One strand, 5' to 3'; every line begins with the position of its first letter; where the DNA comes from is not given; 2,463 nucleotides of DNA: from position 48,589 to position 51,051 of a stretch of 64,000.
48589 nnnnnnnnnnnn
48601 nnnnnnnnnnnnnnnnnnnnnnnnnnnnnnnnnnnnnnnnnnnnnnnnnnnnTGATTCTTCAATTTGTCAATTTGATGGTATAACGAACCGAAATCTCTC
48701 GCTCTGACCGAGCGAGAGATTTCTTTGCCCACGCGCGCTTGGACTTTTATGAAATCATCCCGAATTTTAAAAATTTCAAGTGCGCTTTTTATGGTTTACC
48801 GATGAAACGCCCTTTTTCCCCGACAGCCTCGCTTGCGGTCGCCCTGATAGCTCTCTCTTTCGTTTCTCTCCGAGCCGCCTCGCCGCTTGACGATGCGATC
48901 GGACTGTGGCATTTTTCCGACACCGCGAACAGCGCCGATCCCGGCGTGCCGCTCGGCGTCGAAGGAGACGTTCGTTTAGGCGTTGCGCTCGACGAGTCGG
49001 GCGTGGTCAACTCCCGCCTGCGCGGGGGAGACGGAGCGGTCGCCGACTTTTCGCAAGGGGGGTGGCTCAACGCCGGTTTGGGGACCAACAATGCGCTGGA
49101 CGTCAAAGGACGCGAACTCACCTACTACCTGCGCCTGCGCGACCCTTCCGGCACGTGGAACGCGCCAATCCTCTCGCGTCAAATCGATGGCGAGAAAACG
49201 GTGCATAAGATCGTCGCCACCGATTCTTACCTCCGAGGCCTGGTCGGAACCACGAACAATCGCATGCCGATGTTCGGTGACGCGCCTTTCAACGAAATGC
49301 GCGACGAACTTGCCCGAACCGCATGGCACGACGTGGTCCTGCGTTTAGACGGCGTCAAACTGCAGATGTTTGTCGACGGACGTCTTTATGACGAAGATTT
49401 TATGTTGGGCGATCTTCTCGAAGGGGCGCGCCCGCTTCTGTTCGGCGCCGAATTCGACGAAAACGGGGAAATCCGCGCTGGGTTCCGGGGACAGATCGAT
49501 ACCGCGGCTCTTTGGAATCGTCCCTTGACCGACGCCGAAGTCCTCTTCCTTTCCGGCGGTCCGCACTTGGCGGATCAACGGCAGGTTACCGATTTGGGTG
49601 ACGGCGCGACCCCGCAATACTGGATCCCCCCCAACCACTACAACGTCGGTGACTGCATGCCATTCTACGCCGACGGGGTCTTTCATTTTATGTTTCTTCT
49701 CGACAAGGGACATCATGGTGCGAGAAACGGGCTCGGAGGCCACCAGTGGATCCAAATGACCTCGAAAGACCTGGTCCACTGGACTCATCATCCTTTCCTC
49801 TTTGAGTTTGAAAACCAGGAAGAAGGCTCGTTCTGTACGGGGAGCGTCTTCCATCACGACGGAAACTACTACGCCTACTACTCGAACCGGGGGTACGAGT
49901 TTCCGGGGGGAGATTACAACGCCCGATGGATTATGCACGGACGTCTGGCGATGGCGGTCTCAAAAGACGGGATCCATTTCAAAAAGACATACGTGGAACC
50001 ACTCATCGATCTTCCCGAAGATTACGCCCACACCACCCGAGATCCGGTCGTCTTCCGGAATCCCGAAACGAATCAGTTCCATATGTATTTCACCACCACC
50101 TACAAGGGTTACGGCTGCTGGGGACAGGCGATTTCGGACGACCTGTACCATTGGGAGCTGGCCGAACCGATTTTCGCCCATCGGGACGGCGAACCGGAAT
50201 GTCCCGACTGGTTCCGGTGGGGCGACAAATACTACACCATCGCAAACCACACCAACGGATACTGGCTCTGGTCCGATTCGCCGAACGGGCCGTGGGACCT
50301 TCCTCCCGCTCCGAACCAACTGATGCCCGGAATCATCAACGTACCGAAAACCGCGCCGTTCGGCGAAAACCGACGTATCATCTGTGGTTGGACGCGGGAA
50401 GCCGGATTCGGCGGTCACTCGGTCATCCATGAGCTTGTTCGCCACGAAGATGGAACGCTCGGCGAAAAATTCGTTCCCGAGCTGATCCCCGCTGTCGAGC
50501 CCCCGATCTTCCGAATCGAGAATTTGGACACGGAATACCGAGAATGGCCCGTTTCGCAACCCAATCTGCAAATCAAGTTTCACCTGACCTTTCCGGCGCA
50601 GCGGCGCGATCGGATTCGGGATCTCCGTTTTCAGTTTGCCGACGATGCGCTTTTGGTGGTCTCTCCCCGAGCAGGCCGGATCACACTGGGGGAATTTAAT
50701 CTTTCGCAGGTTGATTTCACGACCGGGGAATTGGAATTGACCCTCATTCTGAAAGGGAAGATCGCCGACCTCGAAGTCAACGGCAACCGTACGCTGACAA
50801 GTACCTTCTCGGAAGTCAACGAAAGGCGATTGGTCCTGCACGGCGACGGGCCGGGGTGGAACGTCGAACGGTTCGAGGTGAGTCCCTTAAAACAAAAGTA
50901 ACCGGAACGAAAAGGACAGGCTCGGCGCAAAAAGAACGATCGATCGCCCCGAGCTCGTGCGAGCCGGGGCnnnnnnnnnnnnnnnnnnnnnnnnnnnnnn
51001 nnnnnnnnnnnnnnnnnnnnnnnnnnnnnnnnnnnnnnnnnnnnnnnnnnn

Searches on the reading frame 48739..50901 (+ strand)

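Call 49: search_protein_families(library=pfam, proteins=[window:48739-50901:+], max_evalue=0.00001)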
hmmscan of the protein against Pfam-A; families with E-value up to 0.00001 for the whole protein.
window:48739-50901:+ (720 aa): 3 families
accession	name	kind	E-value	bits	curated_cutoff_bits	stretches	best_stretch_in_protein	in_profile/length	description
PF00251.26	Glyco_hydro_32N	-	2.6e-19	70.4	22.1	1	308-498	15-198/307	Glycosyl hydrolases family 32 N-terminal domain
PF13385.13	Laminin_G_3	-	2.4e-09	38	27.6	1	190-268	75-150/151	Concanavalin A-like lectin/glucanases superfamily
PF04616.20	Glyco_hydro_43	-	1.2e-08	35.1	32.2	0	433-520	10-108/288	Glycosyl hydrolases family 43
